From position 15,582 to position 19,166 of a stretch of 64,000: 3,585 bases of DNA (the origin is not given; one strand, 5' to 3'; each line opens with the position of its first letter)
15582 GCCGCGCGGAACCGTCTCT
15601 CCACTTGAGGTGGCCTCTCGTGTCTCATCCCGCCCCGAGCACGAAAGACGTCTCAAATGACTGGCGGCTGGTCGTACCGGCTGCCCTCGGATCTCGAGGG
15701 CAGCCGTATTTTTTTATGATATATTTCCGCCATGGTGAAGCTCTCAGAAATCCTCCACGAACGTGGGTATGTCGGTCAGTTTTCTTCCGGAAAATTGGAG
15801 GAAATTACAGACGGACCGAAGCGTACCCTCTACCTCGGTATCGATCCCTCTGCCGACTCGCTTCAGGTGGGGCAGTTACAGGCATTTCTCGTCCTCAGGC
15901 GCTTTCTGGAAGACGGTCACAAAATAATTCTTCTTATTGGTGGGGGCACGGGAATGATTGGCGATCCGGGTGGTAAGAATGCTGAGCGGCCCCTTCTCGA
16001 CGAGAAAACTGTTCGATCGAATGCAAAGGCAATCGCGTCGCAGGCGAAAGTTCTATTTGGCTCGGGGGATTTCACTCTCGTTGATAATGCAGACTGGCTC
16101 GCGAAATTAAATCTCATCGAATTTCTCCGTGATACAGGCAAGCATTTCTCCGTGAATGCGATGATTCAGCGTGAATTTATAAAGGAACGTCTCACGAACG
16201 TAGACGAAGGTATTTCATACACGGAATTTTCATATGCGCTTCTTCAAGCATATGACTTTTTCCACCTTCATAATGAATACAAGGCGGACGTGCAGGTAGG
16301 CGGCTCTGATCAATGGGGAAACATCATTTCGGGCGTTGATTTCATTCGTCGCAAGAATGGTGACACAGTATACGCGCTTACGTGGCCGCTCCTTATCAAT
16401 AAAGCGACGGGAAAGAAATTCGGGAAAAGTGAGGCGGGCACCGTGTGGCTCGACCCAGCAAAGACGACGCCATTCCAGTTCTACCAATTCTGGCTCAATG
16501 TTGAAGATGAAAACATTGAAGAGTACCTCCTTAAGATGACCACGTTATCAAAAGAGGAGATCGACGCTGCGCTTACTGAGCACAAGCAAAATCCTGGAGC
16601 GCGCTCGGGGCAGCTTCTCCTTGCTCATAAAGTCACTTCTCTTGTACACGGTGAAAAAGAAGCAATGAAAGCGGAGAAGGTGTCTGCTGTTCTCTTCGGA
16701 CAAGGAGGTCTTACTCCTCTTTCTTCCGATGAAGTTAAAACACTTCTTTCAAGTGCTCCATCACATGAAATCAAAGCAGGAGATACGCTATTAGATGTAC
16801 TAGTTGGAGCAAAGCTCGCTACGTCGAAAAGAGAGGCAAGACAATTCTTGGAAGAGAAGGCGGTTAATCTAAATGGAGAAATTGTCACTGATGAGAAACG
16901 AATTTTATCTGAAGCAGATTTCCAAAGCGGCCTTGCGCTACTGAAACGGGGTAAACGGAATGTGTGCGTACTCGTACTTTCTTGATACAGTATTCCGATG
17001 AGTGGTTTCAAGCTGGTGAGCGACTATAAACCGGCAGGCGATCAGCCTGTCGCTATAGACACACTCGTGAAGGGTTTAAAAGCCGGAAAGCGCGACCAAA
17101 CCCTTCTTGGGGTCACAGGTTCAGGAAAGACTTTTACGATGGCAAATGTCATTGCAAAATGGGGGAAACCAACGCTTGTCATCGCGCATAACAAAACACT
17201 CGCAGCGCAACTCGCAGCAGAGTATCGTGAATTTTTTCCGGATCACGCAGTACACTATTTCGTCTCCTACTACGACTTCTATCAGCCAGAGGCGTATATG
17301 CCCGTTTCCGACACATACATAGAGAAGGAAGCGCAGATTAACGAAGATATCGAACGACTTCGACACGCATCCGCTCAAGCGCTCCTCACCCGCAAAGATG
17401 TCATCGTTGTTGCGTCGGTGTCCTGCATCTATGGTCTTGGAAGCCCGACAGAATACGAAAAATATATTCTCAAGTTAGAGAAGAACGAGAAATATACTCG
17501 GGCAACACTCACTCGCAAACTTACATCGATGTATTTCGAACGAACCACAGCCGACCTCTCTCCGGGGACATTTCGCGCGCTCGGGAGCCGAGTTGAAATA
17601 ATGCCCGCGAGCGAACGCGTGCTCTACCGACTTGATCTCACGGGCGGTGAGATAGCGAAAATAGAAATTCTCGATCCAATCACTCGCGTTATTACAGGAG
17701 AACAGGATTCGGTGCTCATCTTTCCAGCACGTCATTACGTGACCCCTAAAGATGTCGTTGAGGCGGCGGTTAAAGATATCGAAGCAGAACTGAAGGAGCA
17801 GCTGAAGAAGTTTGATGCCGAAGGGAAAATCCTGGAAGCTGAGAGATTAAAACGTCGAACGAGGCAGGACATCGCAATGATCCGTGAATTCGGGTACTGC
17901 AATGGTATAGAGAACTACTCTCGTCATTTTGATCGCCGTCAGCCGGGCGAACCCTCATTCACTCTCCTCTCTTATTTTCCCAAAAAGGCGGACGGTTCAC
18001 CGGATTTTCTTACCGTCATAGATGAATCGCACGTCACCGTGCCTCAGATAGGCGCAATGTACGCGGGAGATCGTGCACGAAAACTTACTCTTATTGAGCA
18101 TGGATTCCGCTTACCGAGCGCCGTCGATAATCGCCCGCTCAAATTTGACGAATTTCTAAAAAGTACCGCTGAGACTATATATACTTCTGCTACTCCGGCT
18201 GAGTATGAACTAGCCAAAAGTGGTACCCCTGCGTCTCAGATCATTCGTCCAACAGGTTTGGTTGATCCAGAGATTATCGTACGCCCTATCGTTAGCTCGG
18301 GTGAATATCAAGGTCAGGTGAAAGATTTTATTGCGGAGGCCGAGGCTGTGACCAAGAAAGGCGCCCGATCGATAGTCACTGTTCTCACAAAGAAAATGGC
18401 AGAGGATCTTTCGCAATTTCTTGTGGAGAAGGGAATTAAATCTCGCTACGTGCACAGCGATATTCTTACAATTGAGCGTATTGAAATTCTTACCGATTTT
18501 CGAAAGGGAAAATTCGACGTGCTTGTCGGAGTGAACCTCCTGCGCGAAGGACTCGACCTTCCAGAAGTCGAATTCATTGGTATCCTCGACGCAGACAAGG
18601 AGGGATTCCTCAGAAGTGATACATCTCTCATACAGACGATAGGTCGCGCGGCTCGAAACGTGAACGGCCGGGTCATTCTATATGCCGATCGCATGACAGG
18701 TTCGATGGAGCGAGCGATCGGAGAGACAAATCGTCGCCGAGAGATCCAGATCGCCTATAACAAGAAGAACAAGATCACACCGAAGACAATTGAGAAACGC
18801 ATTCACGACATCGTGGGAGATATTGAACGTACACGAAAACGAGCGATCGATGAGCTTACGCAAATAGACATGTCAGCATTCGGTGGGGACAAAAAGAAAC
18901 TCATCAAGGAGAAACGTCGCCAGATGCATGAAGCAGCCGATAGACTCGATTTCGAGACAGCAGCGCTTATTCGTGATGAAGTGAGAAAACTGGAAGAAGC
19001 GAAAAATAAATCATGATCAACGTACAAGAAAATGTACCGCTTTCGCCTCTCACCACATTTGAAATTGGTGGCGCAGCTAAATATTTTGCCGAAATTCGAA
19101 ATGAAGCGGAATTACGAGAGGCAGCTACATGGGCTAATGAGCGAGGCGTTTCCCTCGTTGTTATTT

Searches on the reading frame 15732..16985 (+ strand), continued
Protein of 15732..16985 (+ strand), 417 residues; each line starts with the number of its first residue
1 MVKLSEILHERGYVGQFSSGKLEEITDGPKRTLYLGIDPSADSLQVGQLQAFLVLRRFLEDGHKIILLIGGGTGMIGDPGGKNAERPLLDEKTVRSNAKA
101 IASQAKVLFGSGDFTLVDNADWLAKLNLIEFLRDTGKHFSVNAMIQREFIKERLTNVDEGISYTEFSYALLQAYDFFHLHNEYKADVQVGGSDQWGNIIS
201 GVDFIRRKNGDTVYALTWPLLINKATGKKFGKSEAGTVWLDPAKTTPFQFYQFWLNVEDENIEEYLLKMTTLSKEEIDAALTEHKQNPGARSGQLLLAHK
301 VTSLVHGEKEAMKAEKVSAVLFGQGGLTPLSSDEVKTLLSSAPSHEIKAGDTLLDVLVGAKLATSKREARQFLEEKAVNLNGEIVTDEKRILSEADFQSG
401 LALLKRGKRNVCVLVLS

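Call 28: find_encoding_contigs(protein=P0006, flank=1500, max_places=3)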
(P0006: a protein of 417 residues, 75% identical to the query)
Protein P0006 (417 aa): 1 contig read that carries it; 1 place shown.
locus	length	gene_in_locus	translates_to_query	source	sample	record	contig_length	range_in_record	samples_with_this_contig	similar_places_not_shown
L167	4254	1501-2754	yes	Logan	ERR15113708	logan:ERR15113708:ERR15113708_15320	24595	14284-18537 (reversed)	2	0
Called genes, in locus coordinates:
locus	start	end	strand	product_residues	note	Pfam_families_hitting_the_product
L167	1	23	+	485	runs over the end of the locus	PF01336:tRNA_anti-codon, PF00152:tRNA-synt_2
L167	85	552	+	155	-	-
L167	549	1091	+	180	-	PF01625:PMSR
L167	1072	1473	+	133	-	PF06262:Zincin_1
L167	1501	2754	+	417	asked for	PF00579:tRNA-synt_1b, PF22421:SYY_C-terminal, PF01479:S4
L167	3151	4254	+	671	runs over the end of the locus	PF04851:ResIII, PF17757:UvrB_inter, PF27431:UvrB_3rd, PF00271:Helicase_C, PF12344:UvrB, PF02151:UVR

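Call 29: find_encoding_contigs(protein=P0007, flank=1500, max_places=3)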
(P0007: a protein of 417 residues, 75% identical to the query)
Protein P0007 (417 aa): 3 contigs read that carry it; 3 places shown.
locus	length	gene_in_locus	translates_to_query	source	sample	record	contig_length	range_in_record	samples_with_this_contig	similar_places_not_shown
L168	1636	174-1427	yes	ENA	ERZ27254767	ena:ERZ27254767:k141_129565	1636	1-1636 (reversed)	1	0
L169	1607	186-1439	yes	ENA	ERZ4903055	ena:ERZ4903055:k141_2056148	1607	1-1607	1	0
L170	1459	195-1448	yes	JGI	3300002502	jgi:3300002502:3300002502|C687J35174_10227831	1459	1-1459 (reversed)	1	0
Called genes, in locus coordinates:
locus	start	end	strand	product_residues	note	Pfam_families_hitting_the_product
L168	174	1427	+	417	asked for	PF00579:tRNA-synt_1b, PF22421:SYY_C-terminal, PF01479:S4 (weak)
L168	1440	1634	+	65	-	?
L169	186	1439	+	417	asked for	PF00579:tRNA-synt_1b, PF22421:SYY_C-terminal, PF01479:S4 (weak)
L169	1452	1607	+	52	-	?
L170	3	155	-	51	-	?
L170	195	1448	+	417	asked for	PF00579:tRNA-synt_1b, PF22421:SYY_C-terminal, PF01479:S4 (weak)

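Call 30: find_encoding_contigs(protein=P0009, flank=1500, max_places=3)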
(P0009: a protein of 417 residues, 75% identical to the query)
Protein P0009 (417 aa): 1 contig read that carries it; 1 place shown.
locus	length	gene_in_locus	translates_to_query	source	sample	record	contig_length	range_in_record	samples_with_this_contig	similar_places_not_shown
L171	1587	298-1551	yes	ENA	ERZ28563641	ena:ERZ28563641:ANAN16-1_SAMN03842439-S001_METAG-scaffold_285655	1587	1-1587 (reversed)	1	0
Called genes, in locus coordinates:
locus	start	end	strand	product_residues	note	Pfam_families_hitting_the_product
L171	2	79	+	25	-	?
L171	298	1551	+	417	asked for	PF00579:tRNA-synt_1b, PF22421:SYY_C-terminal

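Call 52: find_encoding_contigs(protein=P0011, flank=600, max_places=3)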
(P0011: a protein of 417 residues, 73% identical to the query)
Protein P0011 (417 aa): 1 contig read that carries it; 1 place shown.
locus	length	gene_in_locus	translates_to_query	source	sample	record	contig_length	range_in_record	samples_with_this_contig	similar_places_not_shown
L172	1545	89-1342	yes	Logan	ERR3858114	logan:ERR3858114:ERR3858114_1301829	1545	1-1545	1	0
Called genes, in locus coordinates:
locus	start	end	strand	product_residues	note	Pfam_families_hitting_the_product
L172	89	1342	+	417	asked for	PF00579:tRNA-synt_1b, PF22421:SYY_C-terminal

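Call 53: find_encoding_contigs(protein=P0017, flank=600, max_places=3)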
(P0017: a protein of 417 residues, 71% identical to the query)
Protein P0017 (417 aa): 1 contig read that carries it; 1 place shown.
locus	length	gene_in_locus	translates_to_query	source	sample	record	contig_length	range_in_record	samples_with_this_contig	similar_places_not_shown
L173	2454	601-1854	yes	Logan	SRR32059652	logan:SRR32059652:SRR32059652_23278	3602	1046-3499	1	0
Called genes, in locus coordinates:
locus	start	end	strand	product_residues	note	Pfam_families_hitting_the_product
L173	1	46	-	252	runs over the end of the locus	-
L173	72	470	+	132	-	PF06262:Zincin_1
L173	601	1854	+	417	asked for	PF00579:tRNA-synt_1b, PF22421:SYY_C-terminal, PF01479:S4 (weak)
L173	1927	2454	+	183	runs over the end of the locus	-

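Call 54: find_encoding_contigs(protein=P0014, flank=600, max_places=3)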
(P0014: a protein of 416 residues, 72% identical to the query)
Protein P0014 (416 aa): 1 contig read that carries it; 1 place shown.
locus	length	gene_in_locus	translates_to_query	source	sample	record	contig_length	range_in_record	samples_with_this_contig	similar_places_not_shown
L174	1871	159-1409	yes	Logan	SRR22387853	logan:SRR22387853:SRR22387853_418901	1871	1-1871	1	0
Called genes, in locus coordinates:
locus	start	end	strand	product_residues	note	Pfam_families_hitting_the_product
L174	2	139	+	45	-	?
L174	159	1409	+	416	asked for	PF00579:tRNA-synt_1b, PF22421:SYY_C-terminal, PF01479:S4 (weak)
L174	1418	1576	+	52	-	-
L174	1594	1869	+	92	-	?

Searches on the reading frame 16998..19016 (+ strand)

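Call 7: search_protein_families(library=pfam, proteins=[window:16998-19016:+])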
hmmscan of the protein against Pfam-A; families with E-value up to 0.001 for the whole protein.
window:16998-19016:+ (672 aa): 6 families
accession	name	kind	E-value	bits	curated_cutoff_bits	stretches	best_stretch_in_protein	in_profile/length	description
PF12344.14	UvrB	-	3.4e-22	78.4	27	1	561-602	1-42/43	Ultra-violet resistance protein B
PF00271.37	Helicase_C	-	3.8e-20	72.6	23.5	1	451-554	11-109/110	Helicase conserved C-terminal domain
PF17757.6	UvrB_inter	-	1e-19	70.9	22.9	1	158-247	1-91/91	UvrB interaction domain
PF04851.21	ResIII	-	3.6e-11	43.7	22.5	1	12-118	4-114/164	Type III restriction enzyme, res subunit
PF02151.25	UVR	-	5.2e-09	36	21.5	1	633-667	1-35/36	UvrB/uvrC motif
PF00270.35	DEAD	-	0.00016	21.9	26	0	19-83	7-72/167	DEAD/DEAH box helicase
